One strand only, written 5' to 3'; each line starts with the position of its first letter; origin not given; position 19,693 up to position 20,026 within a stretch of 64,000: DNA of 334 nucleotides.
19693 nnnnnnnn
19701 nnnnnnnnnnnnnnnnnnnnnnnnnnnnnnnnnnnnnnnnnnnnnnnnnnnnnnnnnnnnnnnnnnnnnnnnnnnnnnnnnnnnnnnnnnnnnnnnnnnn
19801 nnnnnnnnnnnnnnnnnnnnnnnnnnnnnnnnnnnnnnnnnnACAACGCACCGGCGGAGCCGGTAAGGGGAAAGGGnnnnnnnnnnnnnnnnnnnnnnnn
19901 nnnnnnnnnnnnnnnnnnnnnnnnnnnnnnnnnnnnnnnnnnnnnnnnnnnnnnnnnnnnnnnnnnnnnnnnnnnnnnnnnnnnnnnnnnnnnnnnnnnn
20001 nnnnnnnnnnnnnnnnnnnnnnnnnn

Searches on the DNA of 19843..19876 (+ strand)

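Call 89: build_rna_model(alignment_id=A6, structure=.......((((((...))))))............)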
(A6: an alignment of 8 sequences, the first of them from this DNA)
Model R1 built from alignment A6 (8 sequences, 34 columns); structure: as given.
model positions 34; base pairs 6; branch points 0; effective number of sequences 8; information 0.974 bits per position. Calibrated on 0.2 Mb of random sequence (short: E-values are rough).
structure used (alignment columns):
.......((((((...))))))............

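Call 91: search_with_rna_model(model_id=R1, source=window, filters=off, max_evalue=10)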
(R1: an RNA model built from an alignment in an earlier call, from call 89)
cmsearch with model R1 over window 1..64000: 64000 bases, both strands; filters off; matches with E-value up to 10: 31.
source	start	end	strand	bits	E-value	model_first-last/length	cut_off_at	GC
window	14038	14071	-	41.4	4.3e-09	1-34/34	no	0.68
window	46291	46324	+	40.6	7.3e-09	1-34/34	no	0.68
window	37236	37269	+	39.6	1.4e-08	1-34/34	no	0.71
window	19843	19876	+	36.5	1e-07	1-34/34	no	0.68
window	32503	32535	+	31.4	2.5e-06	1-34/34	no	0.64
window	14688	14719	-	27.3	3.4e-05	1-34/34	no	0.66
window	34813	34844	+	24.2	0.00025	1-34/34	no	0.62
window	22028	22065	+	20.3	0.003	1-34/34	no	0.61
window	58300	58341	-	15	0.084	1-34/34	no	0.55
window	12415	12438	-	13.9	0.17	1-34/34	no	0.5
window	54611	54629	-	13.9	0.18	1-34/34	no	0.53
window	62582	62615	+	12.7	0.38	1-34/34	no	0.62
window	46296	46312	-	12.6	0.38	8-24/34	no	0.82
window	53791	53820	-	12.4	0.44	1-34/34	no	0.37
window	22315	22353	+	12.2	0.51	1-34/34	no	0.69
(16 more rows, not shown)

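Call 92: search_with_rna_model(model_id=R1, sources=[window, L001, L002, L003, L004, L018, L020, L025, L026], filters=default, max_evalue=0.05, make_alignment=true)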
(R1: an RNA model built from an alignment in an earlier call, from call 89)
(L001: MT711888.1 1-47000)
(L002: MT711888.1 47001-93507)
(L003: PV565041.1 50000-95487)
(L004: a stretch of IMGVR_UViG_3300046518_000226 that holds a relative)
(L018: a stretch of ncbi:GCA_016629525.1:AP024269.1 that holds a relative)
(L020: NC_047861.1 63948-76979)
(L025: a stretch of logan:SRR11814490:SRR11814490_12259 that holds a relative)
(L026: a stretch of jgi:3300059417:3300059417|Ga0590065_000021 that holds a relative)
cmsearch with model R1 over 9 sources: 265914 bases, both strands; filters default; matches with E-value up to 0.05: 22.
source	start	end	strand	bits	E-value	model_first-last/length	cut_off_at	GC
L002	32658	32691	+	41.8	1.4e-08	1-34/34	no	0.59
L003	43397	43430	+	41.7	1.5e-08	1-34/34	no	0.71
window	14038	14071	-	41.4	1.8e-08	1-34/34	no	0.68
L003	32419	32452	+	40.7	2.8e-08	1-34/34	no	0.53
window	46291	46324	+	40.6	3e-08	1-34/34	no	0.68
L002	12736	12769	-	40.5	3.2e-08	1-34/34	no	0.71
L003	11571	11604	-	40.4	3.5e-08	1-34/34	no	0.71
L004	2841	2874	-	40.1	4.2e-08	1-34/34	no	0.71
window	37236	37269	+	39.6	5.6e-08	1-34/34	no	0.71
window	19843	19876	+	36.5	4.2e-07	1-34/34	no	0.68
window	32503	32535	+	31.4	1e-05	1-34/34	no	0.64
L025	5965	5999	+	30.2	2.2e-05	1-34/34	no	0.69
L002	10046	10077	-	28.8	5.6e-05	1-34/34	no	0.59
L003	8840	8871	-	28.8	5.6e-05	1-34/34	no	0.59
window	14688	14719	-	27.3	0.00014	1-34/34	no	0.66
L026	904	939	-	25.7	0.00039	1-34/34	no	0.58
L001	43071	43104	-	25.5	0.00043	1-34/34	no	0.62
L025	4890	4920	+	21.6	0.0051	1-34/34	no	0.61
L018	8616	8650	+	20.2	0.013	1-34/34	no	0.77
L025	7366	7398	+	19.5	0.02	1-34/34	no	0.61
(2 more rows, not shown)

Alignment A7: 22 matches aligned to the model, 42 columns, each read 5' to 3' on its own strand. Consensus structure (alignment columns), stored with it:
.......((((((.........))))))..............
